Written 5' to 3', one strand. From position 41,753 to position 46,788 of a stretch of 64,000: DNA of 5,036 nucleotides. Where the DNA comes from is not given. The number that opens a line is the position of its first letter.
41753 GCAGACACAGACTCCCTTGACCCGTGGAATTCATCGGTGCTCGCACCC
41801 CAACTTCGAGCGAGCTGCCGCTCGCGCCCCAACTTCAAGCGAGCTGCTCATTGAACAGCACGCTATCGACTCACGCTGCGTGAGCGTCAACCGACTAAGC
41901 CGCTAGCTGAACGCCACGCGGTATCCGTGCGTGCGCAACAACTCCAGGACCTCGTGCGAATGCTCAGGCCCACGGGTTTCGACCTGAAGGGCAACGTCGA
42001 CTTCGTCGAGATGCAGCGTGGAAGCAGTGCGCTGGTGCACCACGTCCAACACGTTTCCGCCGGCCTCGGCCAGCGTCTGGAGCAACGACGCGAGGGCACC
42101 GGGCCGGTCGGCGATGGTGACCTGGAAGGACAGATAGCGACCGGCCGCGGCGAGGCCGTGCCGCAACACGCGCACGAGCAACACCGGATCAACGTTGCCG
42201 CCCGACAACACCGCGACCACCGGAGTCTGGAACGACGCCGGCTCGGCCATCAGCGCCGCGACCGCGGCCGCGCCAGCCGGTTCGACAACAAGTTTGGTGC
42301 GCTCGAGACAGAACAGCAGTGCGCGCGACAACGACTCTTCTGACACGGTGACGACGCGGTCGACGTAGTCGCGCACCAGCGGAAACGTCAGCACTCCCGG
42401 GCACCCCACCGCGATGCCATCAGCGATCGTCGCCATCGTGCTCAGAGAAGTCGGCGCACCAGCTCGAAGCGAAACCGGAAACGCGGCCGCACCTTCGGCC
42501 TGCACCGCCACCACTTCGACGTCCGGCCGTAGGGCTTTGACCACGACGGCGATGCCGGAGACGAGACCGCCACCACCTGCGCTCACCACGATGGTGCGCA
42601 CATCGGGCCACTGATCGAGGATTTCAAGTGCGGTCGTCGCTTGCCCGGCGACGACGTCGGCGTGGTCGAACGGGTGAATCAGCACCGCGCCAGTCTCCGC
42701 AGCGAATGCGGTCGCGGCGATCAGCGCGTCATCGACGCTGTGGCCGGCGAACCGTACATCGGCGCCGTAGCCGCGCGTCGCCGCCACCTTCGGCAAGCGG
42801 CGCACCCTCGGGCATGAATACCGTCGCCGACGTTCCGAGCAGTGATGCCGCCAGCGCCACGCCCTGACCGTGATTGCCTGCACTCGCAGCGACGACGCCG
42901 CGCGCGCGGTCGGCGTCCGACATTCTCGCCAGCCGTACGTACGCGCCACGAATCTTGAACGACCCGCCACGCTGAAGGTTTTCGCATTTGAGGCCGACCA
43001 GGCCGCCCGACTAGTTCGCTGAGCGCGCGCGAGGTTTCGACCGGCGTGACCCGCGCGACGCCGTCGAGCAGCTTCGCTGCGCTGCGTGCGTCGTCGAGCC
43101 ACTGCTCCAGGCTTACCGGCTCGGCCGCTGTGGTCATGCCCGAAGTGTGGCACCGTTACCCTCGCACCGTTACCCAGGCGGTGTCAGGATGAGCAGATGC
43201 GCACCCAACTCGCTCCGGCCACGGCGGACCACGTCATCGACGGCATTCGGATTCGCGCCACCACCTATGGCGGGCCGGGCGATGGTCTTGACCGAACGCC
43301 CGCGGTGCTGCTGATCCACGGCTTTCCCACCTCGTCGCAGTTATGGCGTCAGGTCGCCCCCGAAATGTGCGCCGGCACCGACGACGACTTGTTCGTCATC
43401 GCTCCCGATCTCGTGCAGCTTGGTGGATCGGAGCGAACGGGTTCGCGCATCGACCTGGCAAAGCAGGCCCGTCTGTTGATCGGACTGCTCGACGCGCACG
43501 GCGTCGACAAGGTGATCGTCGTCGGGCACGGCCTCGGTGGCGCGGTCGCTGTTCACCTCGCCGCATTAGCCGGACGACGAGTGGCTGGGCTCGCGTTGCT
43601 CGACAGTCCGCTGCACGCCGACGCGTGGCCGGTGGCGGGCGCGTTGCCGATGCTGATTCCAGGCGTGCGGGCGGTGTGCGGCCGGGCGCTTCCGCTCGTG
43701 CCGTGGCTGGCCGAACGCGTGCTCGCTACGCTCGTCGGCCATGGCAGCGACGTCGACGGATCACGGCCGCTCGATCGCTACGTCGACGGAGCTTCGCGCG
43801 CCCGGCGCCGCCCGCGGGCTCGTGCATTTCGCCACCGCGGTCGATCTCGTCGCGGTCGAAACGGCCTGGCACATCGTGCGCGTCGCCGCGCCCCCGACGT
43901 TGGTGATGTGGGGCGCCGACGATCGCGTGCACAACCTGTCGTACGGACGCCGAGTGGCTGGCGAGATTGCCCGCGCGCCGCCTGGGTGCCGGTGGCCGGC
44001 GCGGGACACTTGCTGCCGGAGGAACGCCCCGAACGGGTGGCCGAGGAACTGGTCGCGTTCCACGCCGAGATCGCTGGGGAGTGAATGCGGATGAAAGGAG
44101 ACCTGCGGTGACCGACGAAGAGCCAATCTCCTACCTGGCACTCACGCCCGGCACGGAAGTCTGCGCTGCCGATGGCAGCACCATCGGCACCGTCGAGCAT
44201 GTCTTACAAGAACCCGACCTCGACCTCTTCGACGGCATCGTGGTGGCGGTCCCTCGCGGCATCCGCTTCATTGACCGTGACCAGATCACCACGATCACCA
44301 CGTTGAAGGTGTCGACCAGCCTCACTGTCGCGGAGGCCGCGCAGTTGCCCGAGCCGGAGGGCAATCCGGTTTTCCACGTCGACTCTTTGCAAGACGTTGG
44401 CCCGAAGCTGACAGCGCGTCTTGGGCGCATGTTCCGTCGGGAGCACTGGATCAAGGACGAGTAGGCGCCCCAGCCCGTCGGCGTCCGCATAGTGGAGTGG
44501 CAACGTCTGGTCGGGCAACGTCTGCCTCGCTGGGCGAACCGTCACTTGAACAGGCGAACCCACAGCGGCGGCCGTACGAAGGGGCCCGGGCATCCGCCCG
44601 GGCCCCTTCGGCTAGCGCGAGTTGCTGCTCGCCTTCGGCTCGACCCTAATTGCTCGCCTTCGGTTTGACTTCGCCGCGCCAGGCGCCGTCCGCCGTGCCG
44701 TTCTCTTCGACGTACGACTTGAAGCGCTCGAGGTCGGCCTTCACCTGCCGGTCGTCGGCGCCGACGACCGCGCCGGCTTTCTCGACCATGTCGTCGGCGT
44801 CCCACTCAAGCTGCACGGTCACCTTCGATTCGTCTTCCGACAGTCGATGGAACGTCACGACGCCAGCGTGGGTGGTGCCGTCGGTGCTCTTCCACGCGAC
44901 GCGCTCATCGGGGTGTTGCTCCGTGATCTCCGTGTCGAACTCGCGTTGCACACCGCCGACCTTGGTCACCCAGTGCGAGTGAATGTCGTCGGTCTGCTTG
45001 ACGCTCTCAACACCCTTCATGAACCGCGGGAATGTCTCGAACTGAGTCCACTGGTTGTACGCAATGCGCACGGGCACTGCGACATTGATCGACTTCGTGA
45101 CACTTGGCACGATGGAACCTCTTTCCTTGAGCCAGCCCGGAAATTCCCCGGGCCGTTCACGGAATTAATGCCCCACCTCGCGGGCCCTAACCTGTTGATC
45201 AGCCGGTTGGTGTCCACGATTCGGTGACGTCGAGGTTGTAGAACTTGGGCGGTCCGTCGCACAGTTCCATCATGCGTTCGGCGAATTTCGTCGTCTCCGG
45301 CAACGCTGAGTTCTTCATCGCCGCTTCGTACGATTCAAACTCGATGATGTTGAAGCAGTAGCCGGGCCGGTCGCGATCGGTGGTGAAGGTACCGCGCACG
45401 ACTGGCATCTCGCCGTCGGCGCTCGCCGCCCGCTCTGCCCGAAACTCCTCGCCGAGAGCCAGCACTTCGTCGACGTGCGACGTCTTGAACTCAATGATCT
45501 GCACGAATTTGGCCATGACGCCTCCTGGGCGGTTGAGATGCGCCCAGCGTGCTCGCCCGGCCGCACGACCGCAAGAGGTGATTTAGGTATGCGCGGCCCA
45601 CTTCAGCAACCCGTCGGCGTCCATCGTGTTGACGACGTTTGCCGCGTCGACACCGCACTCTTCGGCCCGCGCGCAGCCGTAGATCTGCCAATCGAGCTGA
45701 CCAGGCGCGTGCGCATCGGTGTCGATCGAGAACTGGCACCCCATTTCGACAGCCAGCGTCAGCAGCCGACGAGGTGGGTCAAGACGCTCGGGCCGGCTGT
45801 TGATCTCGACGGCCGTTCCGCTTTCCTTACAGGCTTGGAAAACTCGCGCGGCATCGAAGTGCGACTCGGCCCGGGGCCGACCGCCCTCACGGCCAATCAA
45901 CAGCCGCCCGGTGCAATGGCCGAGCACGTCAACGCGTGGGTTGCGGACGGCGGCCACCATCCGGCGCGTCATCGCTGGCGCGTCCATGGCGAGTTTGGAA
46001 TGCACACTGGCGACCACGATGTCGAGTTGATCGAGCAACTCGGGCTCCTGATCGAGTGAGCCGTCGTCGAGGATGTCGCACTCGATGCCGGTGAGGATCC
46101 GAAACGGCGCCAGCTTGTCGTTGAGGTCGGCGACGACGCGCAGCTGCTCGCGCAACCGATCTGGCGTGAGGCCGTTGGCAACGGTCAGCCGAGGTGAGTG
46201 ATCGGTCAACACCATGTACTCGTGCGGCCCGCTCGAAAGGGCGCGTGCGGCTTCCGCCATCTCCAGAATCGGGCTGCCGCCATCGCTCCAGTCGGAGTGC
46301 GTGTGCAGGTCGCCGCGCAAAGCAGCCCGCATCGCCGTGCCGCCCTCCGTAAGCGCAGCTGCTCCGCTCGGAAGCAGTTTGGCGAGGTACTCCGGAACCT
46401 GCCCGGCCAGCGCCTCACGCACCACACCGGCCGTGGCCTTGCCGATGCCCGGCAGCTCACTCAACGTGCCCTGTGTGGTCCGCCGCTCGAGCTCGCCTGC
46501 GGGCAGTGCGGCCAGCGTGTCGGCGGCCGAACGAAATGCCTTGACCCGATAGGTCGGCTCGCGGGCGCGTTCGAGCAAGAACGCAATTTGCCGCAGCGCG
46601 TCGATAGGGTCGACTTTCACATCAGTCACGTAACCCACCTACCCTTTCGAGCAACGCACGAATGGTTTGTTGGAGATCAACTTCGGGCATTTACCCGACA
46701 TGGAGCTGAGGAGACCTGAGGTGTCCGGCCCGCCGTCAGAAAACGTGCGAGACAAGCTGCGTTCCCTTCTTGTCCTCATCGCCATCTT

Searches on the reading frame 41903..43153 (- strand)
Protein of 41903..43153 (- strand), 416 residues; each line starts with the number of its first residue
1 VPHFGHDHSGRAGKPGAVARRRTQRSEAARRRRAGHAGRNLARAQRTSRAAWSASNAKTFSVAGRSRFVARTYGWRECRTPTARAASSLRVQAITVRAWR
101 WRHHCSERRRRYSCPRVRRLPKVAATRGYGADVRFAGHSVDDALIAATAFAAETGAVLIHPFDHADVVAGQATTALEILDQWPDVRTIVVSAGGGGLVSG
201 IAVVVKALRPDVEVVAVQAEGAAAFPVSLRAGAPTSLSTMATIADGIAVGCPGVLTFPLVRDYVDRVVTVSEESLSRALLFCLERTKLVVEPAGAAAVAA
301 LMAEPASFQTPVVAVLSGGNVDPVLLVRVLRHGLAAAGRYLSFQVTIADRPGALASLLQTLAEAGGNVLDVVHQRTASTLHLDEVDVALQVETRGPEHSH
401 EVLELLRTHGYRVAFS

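Call 75: search_protein_families(library=pfam, proteins=[window:41903-43153:-], max_evalue=0.00001)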
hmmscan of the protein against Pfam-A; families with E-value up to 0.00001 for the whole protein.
window:41903-43153:- (416 aa): 2 families
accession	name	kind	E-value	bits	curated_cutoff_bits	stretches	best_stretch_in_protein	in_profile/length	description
PF00291.31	PALP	-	4.7e-50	171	35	1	120-318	91-295/295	Pyridoxal-phosphate dependent enzyme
PF01842.31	ACT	-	4.2e-06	26.9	27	0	345-392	5-50/66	ACT domain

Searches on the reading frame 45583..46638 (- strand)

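Call 5: search_protein_families(library=pfam, proteins=[window:45583-46638:-], max_evalue=0.01)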
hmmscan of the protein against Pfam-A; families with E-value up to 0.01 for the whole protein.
window:45583-46638:- (351 aa): 2 families
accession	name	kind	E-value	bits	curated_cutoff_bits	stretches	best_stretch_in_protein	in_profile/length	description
PF14716.13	HHH_8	-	5.9e-12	46.2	30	1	11-78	6-69/73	Helix-hairpin-helix domain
PF02811.25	PHP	-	4.4e-06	27.5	26.4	1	110-281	1-163/164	PHP domain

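Call 6: search_protein_families(library=ncbifam, proteins=[window:45583-46638:-], max_evalue=0.01)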
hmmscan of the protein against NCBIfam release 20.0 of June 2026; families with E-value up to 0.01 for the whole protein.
window:45583-46638:- (351 aa): 9 families
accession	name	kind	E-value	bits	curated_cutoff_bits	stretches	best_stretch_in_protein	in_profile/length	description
NF005928.0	PRK07945.1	equivalog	2.4e-166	553.1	250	1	10-350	2-336/337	PHP domain-containing protein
NF006375.0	PRK08609.1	equivalog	1.3e-68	232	426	2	106-348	334-567/571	DNA polymerase/3'-5' exonuclease PolX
NF006702.0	PRK09248.1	domain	9.6e-17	61.3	264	1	110-338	6-223/246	PHP domain-containing protein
NF006251.0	PRK08392.1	equivalog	2.6e-14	53.2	212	1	110-319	3-197/216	hypothetical protein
NF004981.0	PRK06361.1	equivalog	3.9e-08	32.9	117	1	110-315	3-181/217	histidinol phosphate phosphatase domain-containing protein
TIGR01856.1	hisJ_fam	subfamily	1.5e-06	28.1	90.2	1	110-214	2-112/252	histidinol-phosphatase HisJ family protein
NF005596.0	PRK07328.1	subfamily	7.5e-05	22.2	202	1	230-320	149-241/269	histidinol-phosphatase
NF038032.1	CehA_McbA_metalo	domain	0.0013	18.2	80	1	108-134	4-30/315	CehA/McbA family metallohydrolase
NF041577.1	nside_bi_sphtase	equivalog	0.0015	17.8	400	0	109-148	4-40/276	3',5'-nucleoside bisphosphate phosphatase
